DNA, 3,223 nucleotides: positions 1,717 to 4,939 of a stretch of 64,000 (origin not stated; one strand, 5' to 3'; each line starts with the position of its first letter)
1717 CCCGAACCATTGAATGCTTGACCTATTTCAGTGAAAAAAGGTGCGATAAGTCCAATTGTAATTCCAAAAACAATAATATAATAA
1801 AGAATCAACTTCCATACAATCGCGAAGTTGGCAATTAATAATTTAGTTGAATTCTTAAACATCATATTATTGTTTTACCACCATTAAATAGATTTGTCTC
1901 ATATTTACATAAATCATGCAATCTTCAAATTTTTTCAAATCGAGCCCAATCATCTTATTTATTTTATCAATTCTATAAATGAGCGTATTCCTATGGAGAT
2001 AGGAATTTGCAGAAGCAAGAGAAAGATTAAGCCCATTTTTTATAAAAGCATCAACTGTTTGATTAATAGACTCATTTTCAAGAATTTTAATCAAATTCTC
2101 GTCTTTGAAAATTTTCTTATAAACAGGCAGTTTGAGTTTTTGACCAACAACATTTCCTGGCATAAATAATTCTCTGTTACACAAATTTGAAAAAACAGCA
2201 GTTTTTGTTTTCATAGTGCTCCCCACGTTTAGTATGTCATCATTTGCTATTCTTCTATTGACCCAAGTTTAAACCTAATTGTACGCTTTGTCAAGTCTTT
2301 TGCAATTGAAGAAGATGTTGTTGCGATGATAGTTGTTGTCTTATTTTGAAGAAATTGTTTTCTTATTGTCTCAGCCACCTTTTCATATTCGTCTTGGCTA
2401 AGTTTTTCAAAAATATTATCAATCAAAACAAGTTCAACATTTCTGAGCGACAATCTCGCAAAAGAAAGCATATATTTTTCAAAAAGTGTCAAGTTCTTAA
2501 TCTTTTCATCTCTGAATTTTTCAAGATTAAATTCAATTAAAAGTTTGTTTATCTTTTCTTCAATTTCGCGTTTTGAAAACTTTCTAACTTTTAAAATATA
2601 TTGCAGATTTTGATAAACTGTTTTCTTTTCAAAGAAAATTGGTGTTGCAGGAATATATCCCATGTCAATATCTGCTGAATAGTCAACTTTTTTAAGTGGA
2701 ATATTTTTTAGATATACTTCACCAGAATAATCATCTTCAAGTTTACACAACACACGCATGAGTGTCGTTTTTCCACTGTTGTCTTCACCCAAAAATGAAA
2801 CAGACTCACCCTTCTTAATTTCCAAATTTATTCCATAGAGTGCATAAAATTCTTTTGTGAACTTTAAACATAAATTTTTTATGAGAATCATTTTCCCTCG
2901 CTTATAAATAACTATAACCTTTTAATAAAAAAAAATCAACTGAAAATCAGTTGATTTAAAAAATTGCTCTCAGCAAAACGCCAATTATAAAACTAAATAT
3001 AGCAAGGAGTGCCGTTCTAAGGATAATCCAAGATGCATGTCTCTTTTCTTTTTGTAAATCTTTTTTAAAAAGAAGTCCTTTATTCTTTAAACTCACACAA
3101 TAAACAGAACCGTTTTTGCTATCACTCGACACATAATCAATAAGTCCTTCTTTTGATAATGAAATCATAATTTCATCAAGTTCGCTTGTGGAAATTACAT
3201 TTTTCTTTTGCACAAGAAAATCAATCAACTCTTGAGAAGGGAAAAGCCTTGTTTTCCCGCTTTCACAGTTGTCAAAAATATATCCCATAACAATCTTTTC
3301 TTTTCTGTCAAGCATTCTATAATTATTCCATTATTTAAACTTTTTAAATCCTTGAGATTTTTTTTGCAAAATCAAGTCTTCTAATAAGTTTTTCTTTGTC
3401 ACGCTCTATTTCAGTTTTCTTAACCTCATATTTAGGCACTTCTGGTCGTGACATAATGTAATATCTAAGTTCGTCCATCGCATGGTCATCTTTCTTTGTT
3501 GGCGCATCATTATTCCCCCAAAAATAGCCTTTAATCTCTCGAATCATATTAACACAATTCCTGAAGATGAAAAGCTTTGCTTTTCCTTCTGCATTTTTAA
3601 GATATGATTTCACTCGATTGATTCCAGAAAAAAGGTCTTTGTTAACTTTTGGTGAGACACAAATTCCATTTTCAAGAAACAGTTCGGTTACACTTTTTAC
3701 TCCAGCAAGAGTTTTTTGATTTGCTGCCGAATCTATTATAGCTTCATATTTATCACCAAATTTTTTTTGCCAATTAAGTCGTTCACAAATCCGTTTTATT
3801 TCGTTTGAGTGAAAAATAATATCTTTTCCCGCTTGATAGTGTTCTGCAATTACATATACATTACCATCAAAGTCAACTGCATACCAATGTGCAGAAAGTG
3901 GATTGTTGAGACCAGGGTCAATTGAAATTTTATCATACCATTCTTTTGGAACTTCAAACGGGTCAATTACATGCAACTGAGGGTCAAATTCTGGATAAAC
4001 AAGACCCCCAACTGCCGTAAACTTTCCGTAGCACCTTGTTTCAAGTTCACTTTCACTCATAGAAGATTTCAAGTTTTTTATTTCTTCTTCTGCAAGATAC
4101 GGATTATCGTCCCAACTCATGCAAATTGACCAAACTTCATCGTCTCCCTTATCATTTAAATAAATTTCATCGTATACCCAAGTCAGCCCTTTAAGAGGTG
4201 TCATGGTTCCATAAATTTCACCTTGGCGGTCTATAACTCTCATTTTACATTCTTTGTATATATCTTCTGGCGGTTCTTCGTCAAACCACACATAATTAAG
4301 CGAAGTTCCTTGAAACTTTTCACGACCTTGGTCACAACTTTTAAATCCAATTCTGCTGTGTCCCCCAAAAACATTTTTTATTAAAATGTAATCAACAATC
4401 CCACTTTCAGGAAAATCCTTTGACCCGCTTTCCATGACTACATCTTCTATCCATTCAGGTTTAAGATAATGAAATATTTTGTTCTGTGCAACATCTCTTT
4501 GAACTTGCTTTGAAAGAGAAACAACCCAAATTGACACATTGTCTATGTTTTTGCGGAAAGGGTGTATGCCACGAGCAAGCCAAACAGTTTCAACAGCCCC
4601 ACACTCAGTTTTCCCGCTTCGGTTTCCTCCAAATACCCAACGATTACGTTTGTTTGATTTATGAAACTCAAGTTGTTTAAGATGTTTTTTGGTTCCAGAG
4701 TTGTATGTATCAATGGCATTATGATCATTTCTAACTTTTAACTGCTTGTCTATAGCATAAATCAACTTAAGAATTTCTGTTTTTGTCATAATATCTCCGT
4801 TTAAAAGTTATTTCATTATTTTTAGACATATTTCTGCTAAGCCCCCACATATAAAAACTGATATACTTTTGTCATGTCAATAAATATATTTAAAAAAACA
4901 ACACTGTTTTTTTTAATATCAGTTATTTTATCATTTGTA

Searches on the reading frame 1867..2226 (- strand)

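Call 12: search_protein_families(library=pfam, proteins=[window:1867-2226:-])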
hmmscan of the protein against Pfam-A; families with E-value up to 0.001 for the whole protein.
window:1867-2226:- (119 aa): 1 family
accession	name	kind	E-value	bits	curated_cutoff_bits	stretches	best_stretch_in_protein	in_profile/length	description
PF13556.12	HTH_30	-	2.1e-14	53.5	27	1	56-104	3-51/59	PucR C-terminal helix-turn-helix domain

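Call 25: search_protein_families(library=ncbifam, proteins=[window:1867-2226:-], max_evalue=0.01)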
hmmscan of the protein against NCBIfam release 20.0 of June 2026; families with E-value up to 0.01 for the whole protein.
window:1867-2226:- (119 aa): 4 families
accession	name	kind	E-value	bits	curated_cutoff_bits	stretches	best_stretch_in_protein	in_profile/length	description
NF008550.0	PRK11477.1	equivalog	2.6e-09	36.4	612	1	47-109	315-379/385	CdaR family transcriptional regulator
NF050824.1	TransRegRv1453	equivalog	3.8e-06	26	600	1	51-96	339-384/404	Rv1453 family transcriptional regulator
NF058503.1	SprTransRegAdeR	equivalog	7.2e-05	22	700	1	53-110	339-397/403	sporulation transcriptional activator AdeR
NF045769.1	TransActPmfR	equivalog_domain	0.002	16.8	800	1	54-102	403-451/470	transcciptional activator PmfR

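Call 43: search_protein_families(library=phrogs, proteins=[window:1867-2226:-], max_evalue=0.001)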
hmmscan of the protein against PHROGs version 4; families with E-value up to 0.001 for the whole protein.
window:1867-2226:- (119 aa): 1 family
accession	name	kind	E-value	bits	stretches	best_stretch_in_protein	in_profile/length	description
phrog_37036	-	unknown function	4.3e-08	33.2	1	51-105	532-585/601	-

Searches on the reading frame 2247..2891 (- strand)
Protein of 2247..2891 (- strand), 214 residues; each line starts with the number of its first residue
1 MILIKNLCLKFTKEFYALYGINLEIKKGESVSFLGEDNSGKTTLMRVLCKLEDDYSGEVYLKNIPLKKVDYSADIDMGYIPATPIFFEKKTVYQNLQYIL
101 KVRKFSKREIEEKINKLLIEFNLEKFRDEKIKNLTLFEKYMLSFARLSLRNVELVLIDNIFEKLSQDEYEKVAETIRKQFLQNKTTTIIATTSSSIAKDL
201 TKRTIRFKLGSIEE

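Call 44: search_protein_families(library=pfam, proteins=[window:2247-2891:-], max_evalue=0.001)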
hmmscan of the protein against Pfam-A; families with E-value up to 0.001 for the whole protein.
window:2247-2891:- (214 aa): 1 family
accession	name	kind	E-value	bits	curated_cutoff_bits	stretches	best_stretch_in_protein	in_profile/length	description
PF00005.33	ABC_tran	-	8.2e-19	69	25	1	20-159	3-134/137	ABC transporter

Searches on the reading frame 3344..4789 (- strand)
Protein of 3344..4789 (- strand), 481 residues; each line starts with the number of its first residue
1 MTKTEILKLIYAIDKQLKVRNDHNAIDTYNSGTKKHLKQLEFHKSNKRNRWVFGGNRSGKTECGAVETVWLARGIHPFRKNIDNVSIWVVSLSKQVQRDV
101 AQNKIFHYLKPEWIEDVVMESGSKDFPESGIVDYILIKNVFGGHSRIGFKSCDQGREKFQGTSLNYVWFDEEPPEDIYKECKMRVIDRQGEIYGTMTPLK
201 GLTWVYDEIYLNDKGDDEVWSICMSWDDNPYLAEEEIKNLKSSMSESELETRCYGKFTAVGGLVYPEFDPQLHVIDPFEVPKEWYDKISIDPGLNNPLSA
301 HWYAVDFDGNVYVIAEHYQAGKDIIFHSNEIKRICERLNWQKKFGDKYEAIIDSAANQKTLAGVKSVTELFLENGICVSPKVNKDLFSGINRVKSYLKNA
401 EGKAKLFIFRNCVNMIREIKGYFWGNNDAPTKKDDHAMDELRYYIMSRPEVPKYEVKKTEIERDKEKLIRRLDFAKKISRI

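Call 43: search_protein_families(library=phrogs, proteins=[window:3344-4789:-], max_evalue=0.001)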
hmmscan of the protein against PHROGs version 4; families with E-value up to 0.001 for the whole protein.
window:3344-4789:- (481 aa): 6 families
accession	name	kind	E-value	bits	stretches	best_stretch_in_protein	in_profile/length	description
phrog_2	-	head and packaging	6.3e-31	108.9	1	36-454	267-599/807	terminase large subunit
phrog_31467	-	unknown function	1.4e-23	84.7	1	38-239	44-260/261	-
phrog_10250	-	head and packaging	1.7e-19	71.4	1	242-449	3-216/228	terminase large subunit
phrog_5653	-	head and packaging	4.5e-19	69.9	1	255-452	1-184/199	terminase large subunit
phrog_3717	-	head and packaging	2.6e-06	28.1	1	188-296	154-262/277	terminase large subunit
phrog_6672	-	head and packaging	2.5e-05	24.8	1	396-458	74-139/145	terminase large subunit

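Call 44: search_protein_families(library=pfam, proteins=[window:3344-4789:-], max_evalue=0.001)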
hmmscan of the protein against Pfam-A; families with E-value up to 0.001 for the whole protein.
window:3344-4789:- (481 aa): 2 families
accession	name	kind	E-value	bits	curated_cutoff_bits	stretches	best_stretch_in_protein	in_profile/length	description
PF03237.21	Terminase_6N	-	1.7e-17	64.3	22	1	54-268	4-211/215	Terminase large subunit, T4likevirus-type, N-terminal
PF04466.19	Terminase_3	-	3.7e-05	23.8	23.2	1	145-243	80-186/201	Phage terminase large subunit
